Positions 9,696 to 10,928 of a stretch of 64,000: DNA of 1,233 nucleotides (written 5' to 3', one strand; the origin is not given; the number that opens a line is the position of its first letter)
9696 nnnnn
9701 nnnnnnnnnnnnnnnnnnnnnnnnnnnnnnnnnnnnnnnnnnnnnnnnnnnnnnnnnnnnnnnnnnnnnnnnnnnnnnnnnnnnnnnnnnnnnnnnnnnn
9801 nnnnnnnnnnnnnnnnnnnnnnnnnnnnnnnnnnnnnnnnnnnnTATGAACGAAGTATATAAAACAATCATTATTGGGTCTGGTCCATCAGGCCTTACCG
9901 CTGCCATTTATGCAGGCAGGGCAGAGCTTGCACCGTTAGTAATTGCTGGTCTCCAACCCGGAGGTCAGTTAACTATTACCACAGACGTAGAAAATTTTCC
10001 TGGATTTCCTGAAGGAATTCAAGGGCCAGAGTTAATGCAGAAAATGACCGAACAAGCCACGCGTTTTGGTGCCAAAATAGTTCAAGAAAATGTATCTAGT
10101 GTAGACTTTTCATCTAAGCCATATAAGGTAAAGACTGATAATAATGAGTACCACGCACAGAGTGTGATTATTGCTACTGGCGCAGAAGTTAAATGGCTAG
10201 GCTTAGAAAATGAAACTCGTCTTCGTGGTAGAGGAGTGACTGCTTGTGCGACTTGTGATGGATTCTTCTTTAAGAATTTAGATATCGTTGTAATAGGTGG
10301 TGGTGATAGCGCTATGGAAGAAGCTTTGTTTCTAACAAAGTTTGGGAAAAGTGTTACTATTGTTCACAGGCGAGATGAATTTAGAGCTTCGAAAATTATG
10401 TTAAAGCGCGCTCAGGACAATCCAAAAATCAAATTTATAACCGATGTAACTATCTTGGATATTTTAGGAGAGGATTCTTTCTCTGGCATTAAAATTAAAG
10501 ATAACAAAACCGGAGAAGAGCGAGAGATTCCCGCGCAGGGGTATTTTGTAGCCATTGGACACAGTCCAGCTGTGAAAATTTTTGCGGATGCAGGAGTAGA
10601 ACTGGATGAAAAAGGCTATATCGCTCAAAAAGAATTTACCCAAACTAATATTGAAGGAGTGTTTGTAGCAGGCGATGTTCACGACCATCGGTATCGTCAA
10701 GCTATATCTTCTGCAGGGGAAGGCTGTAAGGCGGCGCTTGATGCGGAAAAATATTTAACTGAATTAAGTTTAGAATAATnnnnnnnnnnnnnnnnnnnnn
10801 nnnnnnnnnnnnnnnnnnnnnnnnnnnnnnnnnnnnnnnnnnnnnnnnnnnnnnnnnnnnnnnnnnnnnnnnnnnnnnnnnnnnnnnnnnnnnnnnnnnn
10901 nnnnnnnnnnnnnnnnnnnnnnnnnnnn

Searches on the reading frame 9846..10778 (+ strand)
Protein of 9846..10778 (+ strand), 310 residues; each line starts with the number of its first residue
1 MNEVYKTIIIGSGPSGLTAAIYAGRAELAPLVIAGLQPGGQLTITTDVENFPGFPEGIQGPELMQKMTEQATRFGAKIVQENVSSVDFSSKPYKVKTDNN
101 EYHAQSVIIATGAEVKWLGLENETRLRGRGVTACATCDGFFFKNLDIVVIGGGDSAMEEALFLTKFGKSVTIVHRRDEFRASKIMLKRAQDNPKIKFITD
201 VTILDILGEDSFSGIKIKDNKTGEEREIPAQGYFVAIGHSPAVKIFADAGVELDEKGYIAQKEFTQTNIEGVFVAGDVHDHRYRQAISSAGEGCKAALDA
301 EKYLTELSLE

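Call 65: find_encoding_contigs(protein=window:9846-10778:+, flank=10000, max_places=10)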
Protein window:9846-10778:+ (310 aa): 22 contigs read that carry it; 10 places shown.
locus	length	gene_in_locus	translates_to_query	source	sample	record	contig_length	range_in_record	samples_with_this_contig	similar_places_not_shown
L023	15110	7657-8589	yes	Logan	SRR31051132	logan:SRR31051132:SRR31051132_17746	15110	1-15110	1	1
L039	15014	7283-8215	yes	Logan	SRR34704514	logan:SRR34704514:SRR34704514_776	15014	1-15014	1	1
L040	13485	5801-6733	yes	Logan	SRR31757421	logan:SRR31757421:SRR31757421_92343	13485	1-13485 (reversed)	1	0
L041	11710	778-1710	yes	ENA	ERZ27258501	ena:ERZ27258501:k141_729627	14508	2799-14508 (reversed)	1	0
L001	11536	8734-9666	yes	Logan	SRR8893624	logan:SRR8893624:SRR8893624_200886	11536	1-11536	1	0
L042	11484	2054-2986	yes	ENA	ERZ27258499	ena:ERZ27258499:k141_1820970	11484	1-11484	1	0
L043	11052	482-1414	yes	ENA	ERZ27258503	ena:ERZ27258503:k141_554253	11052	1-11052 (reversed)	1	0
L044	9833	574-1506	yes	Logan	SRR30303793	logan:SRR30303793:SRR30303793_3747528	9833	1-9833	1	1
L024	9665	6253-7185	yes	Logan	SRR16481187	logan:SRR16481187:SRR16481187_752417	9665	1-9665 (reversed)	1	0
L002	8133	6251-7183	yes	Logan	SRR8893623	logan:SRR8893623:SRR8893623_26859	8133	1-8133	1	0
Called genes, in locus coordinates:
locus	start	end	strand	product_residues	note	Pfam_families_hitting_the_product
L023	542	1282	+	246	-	-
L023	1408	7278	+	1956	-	PF00041:fn3, PF25059:FN3_DSCAM-DSCAML_C (weak), PF00041:fn3, PF00041:fn3, PF03629:SASA, PF00041:fn3, PF25059:FN3_DSCAM-DSCAML_C, PF16656:Pur_ac_phosph_N, +5 more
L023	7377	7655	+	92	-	PF02583:Trns_repr_metal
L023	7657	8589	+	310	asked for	PF00890:FAD_binding_2 (faint), PF01134:GIDA (faint), PF01266:DAO (faint), PF03486:HI0933_like (faint), PF07992:Pyr_redox_2, PF12831:FAD_oxidored (faint), PF13738:Pyr_redox_3, PF00070:Pyr_redox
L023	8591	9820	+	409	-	PF02812:ELFV_dehydrog_N, PF00208:ELFV_dehydrog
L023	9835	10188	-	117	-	-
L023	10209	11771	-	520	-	PF10459:Peptidase_S46 (faint), PF13365:Trypsin_2, PF00089:Trypsin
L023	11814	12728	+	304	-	PF00890:FAD_binding_2, PF01134:GIDA (faint), PF01946:Thi4 (faint), PF03486:HI0933_like (faint), PF07992:Pyr_redox_2, PF12831:FAD_oxidored (faint), PF13738:Pyr_redox_3, PF00070:Pyr_redox, +1 more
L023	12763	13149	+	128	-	-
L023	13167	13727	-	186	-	PF08207:EFP_N, PF01132:EFP, PF09285:Elong-fact-P_C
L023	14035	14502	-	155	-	PF00436:SSB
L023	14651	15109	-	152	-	PF01250:Ribosomal_S6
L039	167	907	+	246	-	-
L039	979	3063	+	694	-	PF00041:fn3, PF16656:Pur_ac_phosph_N (faint), PF25059:FN3_DSCAM-DSCAML_C (weak), PF00041:fn3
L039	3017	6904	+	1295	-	PF00041:fn3, PF03629:SASA, PF13472:Lipase_GDSL_2 (weak), PF00041:fn3, PF25059:FN3_DSCAM-DSCAML_C, PF16656:Pur_ac_phosph_N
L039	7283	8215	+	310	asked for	PF00890:FAD_binding_2 (faint), PF01134:GIDA (faint), PF01266:DAO (faint), PF03486:HI0933_like (faint), PF07992:Pyr_redox_2, PF12831:FAD_oxidored (faint), PF13738:Pyr_redox_3, PF00070:Pyr_redox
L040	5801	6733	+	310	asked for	PF00890:FAD_binding_2 (faint), PF01134:GIDA (faint), PF01266:DAO (faint), PF03486:HI0933_like (faint), PF07992:Pyr_redox_2, PF12831:FAD_oxidored (faint), PF13738:Pyr_redox_3, PF00070:Pyr_redox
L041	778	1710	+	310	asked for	PF00890:FAD_binding_2 (faint), PF01134:GIDA (faint), PF01266:DAO (faint), PF03486:HI0933_like (faint), PF07992:Pyr_redox_2, PF12831:FAD_oxidored (faint), PF13738:Pyr_redox_3, PF00070:Pyr_redox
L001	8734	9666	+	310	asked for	PF00890:FAD_binding_2 (faint), PF01134:GIDA (faint), PF01266:DAO (faint), PF03486:HI0933_like (faint), PF07992:Pyr_redox_2, PF12831:FAD_oxidored (faint), PF13738:Pyr_redox_3, PF00070:Pyr_redox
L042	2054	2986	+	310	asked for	PF00890:FAD_binding_2 (faint), PF01134:GIDA (faint), PF01266:DAO (faint), PF03486:HI0933_like (faint), PF07992:Pyr_redox_2, PF12831:FAD_oxidored (faint), PF13738:Pyr_redox_3, PF00070:Pyr_redox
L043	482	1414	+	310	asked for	PF00890:FAD_binding_2 (faint), PF01134:GIDA (faint), PF01266:DAO (faint), PF03486:HI0933_like (faint), PF07992:Pyr_redox_2, PF12831:FAD_oxidored (faint), PF13738:Pyr_redox_3, PF00070:Pyr_redox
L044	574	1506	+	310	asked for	PF00890:FAD_binding_2 (faint), PF01134:GIDA (faint), PF01266:DAO (faint), PF03486:HI0933_like (faint), PF07992:Pyr_redox_2, PF12831:FAD_oxidored (faint), PF13738:Pyr_redox_3, PF00070:Pyr_redox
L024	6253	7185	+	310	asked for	PF00890:FAD_binding_2 (faint), PF01134:GIDA (faint), PF01266:DAO (faint), PF03486:HI0933_like (faint), PF07992:Pyr_redox_2, PF12831:FAD_oxidored (faint), PF13738:Pyr_redox_3, PF00070:Pyr_redox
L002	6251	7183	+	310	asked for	PF00890:FAD_binding_2 (faint), PF01134:GIDA (faint), PF01266:DAO (faint), PF03486:HI0933_like (faint), PF07992:Pyr_redox_2, PF12831:FAD_oxidored (faint), PF13738:Pyr_redox_3, PF00070:Pyr_redox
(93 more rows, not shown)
